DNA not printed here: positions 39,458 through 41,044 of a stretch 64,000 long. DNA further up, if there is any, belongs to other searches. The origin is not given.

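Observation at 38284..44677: OLD nuclease - UvrD helicase - PRTase-like/wHTH - retron-type RT in one tight co-directional cluster: a Gabija-like pair apparently joined to a retron-like module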

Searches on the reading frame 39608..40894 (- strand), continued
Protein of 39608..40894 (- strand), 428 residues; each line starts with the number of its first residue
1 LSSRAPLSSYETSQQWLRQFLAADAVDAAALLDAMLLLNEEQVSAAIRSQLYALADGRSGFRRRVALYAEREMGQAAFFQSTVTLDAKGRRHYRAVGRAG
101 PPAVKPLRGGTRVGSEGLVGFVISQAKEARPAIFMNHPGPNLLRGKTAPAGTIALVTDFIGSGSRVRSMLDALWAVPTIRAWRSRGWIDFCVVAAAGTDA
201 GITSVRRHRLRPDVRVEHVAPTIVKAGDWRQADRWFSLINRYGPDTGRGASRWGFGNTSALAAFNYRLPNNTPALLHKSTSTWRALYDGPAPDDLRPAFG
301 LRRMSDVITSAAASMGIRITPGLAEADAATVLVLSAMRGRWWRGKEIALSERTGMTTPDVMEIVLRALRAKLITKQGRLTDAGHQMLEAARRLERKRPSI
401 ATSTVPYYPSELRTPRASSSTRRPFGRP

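Call 35: get_annotated_region(hit=H12, flank=8000)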
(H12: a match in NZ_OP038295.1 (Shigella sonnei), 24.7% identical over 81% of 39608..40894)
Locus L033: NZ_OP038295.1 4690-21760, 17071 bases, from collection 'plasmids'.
description: Shigella sonnei strain 202106367 plasmid p202106367-3, complete sequence
organism: Shigella sonnei (NCBI taxid 624)
taxonomy: Bacteria; Pseudomonadota; Gammaproteobacteria; Enterobacterales; Enterobacteriaceae; Shigella; Shigella sonnei
host: -; source: -; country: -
typing (MOB-suite, as given by PLSDB): conjugative; replicon IncFIA,IncFIC; relaxase MOBF; mating-pair formation MPF_F
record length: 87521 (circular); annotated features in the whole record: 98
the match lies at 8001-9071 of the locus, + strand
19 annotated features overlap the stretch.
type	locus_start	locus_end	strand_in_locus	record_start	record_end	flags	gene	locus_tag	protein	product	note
CDS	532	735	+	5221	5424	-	-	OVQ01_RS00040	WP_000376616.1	hypothetical protein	-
CDS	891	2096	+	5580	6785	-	chrA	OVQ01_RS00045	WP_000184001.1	chromate efflux transporter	GO:0015703 - chromate transport [Evidence IEA]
CDS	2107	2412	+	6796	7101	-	-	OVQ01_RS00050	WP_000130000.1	PadR family transcriptional regulator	-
CDS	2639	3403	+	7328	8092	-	-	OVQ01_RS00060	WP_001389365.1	IS6-like element IS6100 family transposase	GO:0006313 - DNA transposition [Evidence IEA]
CDS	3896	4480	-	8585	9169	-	mphR(A)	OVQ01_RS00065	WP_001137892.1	macrolide-binding transcriptional repressor MphR(A)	-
CDS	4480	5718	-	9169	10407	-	mrx(A)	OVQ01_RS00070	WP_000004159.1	macrolide resistance MFS transporter Mrx(A)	-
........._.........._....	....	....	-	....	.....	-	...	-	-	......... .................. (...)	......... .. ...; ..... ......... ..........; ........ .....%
CDS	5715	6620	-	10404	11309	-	-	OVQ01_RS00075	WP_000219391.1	Mph(A) family macrolide 2'-phosphotransferase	-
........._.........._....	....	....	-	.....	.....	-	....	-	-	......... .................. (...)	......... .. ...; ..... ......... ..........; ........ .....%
predicted_resistance_gene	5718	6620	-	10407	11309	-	mph(A)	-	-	Mph(A) family macrolide 2'-phosphotransferase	predicted by amrfinderplus; class MACROLIDE; identity 100.0%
CDS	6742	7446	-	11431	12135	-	-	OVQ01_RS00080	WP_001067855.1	IS6-like element IS26 family transposase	GO:0006313 - DNA transposition [Evidence IEA]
CDS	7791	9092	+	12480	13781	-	-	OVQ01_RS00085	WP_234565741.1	hypothetical protein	-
CDS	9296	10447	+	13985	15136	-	-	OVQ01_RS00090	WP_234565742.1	reverse transcriptase family protein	-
CDS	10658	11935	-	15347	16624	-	-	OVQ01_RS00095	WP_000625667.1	DUF2254 domain-containing protein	-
CDS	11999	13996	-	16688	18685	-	betT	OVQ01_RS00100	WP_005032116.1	choline BCCT transporter BetT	GO:0071705 - nitrogen compound transport [Evidence IEA]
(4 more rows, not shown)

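Call 40: find_related_loci(query=A1, collection=metagenome_contigs, flank=10000)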
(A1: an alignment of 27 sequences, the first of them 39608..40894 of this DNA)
Query A1 (428 aa) in metagenome_contigs; peptide patterns used: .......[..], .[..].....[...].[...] (x = any residue, [..] = any of these).
266 stretches matched a pattern; 33 encode a relative of the query (tblastn E <= 1e-3); 33 distinct loci.
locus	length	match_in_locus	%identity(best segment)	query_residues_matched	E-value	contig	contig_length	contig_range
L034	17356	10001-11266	60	6-428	2e-167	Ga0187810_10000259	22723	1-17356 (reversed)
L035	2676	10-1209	59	28-428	8e-152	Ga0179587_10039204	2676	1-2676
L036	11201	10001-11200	60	1-400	3e-141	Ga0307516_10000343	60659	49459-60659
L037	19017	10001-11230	54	7-416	7e-140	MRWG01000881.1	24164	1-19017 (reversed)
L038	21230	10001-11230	53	7-415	4e-136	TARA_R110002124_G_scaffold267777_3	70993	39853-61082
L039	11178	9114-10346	55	7-417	7e-134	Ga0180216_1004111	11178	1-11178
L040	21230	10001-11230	54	7-416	3e-133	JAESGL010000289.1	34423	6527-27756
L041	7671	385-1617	54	7-417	4e-132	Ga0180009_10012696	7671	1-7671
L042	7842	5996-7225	53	7-415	2e-131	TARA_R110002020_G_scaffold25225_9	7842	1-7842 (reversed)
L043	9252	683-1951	52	1-416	5e-123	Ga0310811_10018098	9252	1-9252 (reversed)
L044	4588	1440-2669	54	7-416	4e-124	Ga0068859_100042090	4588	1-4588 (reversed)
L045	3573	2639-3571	61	1-313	1e-119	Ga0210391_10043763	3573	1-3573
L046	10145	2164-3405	49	3-416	1e-115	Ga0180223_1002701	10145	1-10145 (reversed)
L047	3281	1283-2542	46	1-411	6e-114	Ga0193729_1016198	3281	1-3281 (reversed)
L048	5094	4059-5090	56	7-350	2e-111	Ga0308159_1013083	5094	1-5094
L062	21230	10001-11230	54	7-416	4e-130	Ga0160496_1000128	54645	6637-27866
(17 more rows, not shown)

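Call 62: search_protein_families(library=pfam, proteins=[L029:7695-8249:+], max_evalue=0.001)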
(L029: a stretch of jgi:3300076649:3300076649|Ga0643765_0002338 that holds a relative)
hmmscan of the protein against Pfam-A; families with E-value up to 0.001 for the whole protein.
L029:7695-8249:+ (184 aa): 0 families

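Call 68: get_annotated_region(hit=H8, flank=9000)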
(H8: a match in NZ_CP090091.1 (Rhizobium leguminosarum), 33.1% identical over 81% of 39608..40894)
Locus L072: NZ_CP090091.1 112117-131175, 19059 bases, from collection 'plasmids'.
description: Rhizobium leguminosarum strain Gr 12/7 plasmid pRLgr12_1, complete sequence
organism: Rhizobium leguminosarum (NCBI taxid 384)
taxonomy: Bacteria; Pseudomonadota; Alphaproteobacteria; Hyphomicrobiales; Rhizobiaceae; Rhizobium; Rhizobium leguminosarum
host: -; source: Galega,Cell culture,Plant nodule; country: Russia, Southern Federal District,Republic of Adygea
typing (MOB-suite, as given by PLSDB): conjugative; replicon rep_cluster_471; relaxase MOBQ; mating-pair formation MPF_T
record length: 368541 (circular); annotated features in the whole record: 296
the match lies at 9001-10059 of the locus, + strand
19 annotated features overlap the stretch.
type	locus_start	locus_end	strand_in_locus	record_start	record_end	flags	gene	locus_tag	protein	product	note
CDS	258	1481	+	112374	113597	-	repA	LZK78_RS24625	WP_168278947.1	plasmid partitioning protein RepA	-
CDS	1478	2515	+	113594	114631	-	repB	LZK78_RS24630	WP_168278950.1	plasmid partitioning protein RepB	-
CDS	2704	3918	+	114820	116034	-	repC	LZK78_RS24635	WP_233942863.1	plasmid replication protein RepC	-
CDS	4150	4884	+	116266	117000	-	-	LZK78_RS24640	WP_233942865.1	NYN domain-containing protein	-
CDS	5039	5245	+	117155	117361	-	-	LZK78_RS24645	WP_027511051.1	cold-shock protein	-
CDS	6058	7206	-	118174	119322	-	-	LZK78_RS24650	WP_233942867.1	site-specific integrase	GO:0015074 - DNA integration [Evidence IEA]; GO:0006310 - DNA recombination [Evidence IEA]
CDS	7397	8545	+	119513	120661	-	-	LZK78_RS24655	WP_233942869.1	RHE_PE00001 family protein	-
CDS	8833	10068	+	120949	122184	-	-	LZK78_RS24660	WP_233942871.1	hypothetical protein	-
CDS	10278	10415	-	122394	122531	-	-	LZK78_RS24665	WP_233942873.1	hypothetical protein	-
CDS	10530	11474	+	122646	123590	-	-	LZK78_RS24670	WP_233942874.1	reverse transcriptase family protein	-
CDS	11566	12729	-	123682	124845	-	-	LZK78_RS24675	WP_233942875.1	hypothetical protein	-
CDS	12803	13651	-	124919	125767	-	-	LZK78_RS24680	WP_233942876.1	hypothetical protein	-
CDS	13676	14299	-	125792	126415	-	-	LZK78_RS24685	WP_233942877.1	hypothetical protein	-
CDS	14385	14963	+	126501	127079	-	-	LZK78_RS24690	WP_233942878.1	hypothetical protein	-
CDS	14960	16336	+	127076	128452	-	-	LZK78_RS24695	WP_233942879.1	7-cyano-7-deazaguanine synthase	-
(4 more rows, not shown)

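Call 69: get_annotated_region(hit=H5, flank=9000)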
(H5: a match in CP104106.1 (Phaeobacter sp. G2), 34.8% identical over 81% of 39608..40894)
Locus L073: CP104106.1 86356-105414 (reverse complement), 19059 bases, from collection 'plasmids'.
description: Phaeobacter sp. G2 plasmid unnamed6, complete sequence
organism: Phaeobacter sp. G2 (NCBI taxid 2976981)
taxonomy: Bacteria; Pseudomonadota; Alphaproteobacteria; Rhodobacterales; Roseobacteraceae; Phaeobacter; Phaeobacter sp. G2
host: -; source: cell culture,Emiliania huxleyi RCC1216 culture; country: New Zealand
typing (MOB-suite, as given by PLSDB): mobilizable; replicon rep_cluster_392,rep_cluster_517; relaxase MOBP
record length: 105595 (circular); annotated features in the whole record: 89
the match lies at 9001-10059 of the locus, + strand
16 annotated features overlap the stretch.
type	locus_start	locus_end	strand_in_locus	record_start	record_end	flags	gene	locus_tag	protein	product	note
CDS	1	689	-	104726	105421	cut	-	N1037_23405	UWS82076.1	hypothetical protein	-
CDS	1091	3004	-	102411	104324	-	-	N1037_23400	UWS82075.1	type IV secretory system conjugative DNA transfer family protein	-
CDS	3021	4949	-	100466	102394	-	-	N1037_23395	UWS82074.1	relaxase/mobilization nuclease domain-containing protein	-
CDS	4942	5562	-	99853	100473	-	-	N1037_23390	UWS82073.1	helix-turn-helix domain-containing protein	-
CDS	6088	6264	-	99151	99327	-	-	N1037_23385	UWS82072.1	hypothetical protein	-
CDS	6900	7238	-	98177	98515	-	-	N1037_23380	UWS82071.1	DUF736 domain-containing protein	-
CDS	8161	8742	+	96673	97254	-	-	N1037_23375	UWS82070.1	plasmid pRiA4b ORF-3 family protein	-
CDS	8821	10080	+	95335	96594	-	-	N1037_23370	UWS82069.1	hypothetical protein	-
CDS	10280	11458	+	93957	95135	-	-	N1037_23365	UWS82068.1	reverse transcriptase domain-containing protein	-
CDS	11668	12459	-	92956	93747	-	-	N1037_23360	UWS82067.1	hypothetical protein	-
CDS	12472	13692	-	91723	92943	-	-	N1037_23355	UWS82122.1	type II toxin-antitoxin system HipA family toxin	-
CDS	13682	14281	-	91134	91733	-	-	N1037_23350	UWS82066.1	helix-turn-helix domain-containing protein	-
CDS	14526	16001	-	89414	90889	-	-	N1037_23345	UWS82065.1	hypothetical protein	-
CDS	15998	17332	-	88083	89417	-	-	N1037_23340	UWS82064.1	DUF4365 domain-containing protein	-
CDS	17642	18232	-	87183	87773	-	-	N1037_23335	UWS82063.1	SMC-Scp complex subunit ScpB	-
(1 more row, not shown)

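Call 70: get_annotated_region(hit=H10, flank=9000)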
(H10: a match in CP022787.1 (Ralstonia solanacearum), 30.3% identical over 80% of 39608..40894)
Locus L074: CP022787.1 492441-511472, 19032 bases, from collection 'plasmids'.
description: Ralstonia solanacearum strain SL3300 plasmid unnamed, complete sequence
organism: Ralstonia solanacearum (NCBI taxid 305)
taxonomy: Bacteria; Pseudomonadota; Betaproteobacteria; Burkholderiales; Burkholderiaceae; Ralstonia; Ralstonia solanacearum
host: -; source: Solanum tuberosum,single cell,Potato bacterial wilt; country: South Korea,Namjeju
typing (MOB-suite, as given by PLSDB): mobilizable; relaxase MOBP
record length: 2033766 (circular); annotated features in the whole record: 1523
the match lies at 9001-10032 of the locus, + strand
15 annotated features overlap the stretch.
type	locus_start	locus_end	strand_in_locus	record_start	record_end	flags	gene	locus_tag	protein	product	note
CDS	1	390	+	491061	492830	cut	-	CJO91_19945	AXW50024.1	IucA/IucC family siderophore biosynthesis protein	-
CDS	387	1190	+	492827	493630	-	-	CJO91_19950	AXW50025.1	siderophore biosynthesis protein SbnG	-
CDS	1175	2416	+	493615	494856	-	-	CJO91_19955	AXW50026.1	diaminopimelate decarboxylase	-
CDS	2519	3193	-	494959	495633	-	-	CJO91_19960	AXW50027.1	phosphoribosyltransferase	-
CDS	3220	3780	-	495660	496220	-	-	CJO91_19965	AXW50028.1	hypothetical protein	-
CDS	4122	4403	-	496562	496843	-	-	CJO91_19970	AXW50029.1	hypothetical protein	-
CDS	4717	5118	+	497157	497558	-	-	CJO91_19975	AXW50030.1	hypothetical protein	-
CDS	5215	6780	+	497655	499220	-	-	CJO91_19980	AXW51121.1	recombinase family protein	-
CDS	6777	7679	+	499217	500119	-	-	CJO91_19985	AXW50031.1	chromosome partitioning protein ParB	-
CDS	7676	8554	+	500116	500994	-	-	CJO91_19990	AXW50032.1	chromosome partitioning protein ParB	-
CDS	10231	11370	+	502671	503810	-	-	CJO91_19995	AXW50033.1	hypothetical protein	-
CDS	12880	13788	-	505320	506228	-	-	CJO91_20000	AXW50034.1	transcriptional regulator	-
CDS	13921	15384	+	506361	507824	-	-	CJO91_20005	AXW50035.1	hypothetical protein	-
CDS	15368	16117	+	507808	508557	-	-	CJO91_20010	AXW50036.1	hypothetical protein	-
CDS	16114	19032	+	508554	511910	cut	-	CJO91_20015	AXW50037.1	ATP-binding protein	-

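Call 71: get_annotated_region(hit=H6, flank=9000)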
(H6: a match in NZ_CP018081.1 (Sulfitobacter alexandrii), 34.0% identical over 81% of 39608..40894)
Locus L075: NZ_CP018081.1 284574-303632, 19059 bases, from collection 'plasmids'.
description: Sulfitobacter alexandrii strain AM1-D1 plasmid unnamed5, complete sequence
organism: Sulfitobacter alexandrii (NCBI taxid 1917485)
taxonomy: Bacteria; Pseudomonadota; Alphaproteobacteria; Rhodobacterales; Roseobacteraceae; Sulfitobacter; Sulfitobacter alexandrii
host: -; source: Alexandrium minutum,cell culture,cell culture of Alexandrium minutum 1089; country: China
typing (MOB-suite, as given by PLSDB): conjugative; replicon rep_cluster_305,rep_cluster_579; relaxase MOBP,MOBP; mating-pair formation MPF_T
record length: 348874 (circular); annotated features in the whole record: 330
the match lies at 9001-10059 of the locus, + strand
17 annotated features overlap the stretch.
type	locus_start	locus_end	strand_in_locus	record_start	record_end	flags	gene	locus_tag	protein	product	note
CDS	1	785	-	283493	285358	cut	-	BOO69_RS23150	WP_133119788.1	HAD hydrolase family protein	-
CDS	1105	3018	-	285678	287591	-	-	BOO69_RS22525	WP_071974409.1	type IV secretory system conjugative DNA transfer family protein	-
CDS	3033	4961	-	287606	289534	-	-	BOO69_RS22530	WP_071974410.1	relaxase/mobilization nuclease domain-containing protein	-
CDS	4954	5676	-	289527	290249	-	-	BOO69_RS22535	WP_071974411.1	helix-turn-helix domain-containing protein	-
CDS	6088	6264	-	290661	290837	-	-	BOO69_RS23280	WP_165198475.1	hypothetical protein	-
CDS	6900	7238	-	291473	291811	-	-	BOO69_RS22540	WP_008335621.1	DUF736 family protein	-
CDS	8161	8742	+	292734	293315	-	-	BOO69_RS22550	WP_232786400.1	plasmid pRiA4b ORF-3 family protein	-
CDS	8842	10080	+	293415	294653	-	-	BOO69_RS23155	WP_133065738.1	hypothetical protein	-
CDS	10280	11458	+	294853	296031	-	-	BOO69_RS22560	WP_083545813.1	reverse transcriptase family protein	-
CDS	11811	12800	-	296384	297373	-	-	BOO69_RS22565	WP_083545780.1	TniQ family protein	-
CDS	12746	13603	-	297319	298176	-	-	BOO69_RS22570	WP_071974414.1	TniB family NTP-binding protein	-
CDS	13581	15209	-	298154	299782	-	-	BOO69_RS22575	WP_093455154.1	Mu transposase C-terminal domain-containing protein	-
CDS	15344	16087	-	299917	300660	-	-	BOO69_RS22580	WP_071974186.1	methyltransferase domain-containing protein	-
CDS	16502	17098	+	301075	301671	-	-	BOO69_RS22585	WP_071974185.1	DUF6088 family protein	-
CDS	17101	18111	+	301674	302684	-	-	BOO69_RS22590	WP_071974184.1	nucleotidyl transferase AbiEii/AbiGii toxin family protein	-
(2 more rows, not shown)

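Call 74: search_solved_structures(query=window:39608-40894:-, max_evalue=0.01)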
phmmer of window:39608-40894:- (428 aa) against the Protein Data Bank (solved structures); distinct sequences matched with E-value up to 0.01: 0.

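Call 79: find_encoding_contigs(protein=P0006, flank=8000, max_places=2)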
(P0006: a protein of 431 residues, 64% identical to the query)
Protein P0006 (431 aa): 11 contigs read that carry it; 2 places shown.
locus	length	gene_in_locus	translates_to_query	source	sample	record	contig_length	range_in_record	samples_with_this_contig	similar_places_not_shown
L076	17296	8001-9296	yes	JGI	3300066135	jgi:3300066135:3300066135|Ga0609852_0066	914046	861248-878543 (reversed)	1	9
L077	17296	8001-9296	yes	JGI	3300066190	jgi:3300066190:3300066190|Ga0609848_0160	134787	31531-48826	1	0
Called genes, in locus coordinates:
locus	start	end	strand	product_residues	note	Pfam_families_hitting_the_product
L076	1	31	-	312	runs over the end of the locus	-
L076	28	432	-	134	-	-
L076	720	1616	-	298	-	PF00929:RNase_T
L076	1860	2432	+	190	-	-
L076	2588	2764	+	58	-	-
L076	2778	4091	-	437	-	-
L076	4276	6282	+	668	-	PF02463:SMC_N (weak), PF11398:DUF2813 (faint), PF13175:AAA_15, PF13476:AAA_23 (weak), PF13175:AAA_15, PF13304:AAA_21, PF20469:OLD-like_TOPRIM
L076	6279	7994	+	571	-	PF00580:UvrD-helicase, PF01443:Viral_helicase1 (faint), PF13245:AAA_19, PF00580:UvrD-helicase (weak)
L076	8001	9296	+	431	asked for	PF24390:PRTase-CE, PF24409:wHTH-PRTase_assc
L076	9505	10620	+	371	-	PF00078:RVT_1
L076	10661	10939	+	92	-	-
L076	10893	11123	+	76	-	-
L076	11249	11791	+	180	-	-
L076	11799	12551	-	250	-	PF08986:DUF1889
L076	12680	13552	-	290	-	PF04471:Mrr_cat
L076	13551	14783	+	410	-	-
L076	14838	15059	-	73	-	-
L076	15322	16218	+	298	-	PF13020:NOV_C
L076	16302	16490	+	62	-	-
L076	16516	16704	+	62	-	-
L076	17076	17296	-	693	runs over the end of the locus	PF08448:PAS_4 (faint), PF13426:PAS_9 (faint), PF00989:PAS, PF08447:PAS_3, PF00512:HisKA, PF02518:HATPase_c, PF00072:Response_reg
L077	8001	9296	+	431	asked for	PF24390:PRTase-CE, PF24409:wHTH-PRTase_assc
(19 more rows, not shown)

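Call 80: find_encoding_contigs(protein=P0028, flank=8000, max_places=1)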
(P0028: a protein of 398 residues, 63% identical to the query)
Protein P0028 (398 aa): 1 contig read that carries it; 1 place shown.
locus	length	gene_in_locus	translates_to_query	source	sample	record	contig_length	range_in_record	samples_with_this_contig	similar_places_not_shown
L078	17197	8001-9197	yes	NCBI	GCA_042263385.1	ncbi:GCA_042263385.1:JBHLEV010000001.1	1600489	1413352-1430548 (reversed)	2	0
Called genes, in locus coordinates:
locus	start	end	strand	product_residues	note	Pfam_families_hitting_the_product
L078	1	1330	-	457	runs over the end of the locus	PF02089:Palm_thioest (weak), PF18067:Lipase_C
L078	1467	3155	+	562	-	PF05977:MFS_3, PF07690:MFS_1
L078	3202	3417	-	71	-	PF00839:Cys_rich_FGFR (weak)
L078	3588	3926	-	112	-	-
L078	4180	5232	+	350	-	PF01522:Polysacc_deac_1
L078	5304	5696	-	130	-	-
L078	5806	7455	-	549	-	-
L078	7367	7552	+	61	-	PF11867:T1RH-like_C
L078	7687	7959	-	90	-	-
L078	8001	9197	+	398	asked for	PF24390:PRTase-CE (weak), PF24409:wHTH-PRTase_assc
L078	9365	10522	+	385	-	PF00078:RVT_1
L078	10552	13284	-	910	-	-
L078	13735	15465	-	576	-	PF07219:HemY_N, PF14559:TPR_19 (faint)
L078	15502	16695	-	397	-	-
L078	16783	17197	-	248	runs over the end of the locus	PF02602:HEM4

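Call 81: find_encoding_contigs(protein=P0017, flank=8000, max_places=1)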
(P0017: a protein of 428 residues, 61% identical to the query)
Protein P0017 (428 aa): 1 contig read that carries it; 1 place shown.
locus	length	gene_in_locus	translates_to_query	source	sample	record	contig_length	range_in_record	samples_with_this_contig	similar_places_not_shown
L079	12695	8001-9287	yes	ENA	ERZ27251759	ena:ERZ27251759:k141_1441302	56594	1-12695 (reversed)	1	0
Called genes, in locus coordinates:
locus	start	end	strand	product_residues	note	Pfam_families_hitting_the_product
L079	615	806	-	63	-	-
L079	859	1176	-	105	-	-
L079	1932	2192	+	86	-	-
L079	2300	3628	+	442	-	PF00027:cNMP_binding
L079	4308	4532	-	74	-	-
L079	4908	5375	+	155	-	-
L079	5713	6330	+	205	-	-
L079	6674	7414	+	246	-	PF02661:Fic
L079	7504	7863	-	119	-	-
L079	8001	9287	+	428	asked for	PF24390:PRTase-CE, PF24409:wHTH-PRTase_assc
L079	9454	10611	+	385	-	PF00078:RVT_1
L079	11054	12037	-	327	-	PF03401:TctC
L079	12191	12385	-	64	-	PF03884:YacG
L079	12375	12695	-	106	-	?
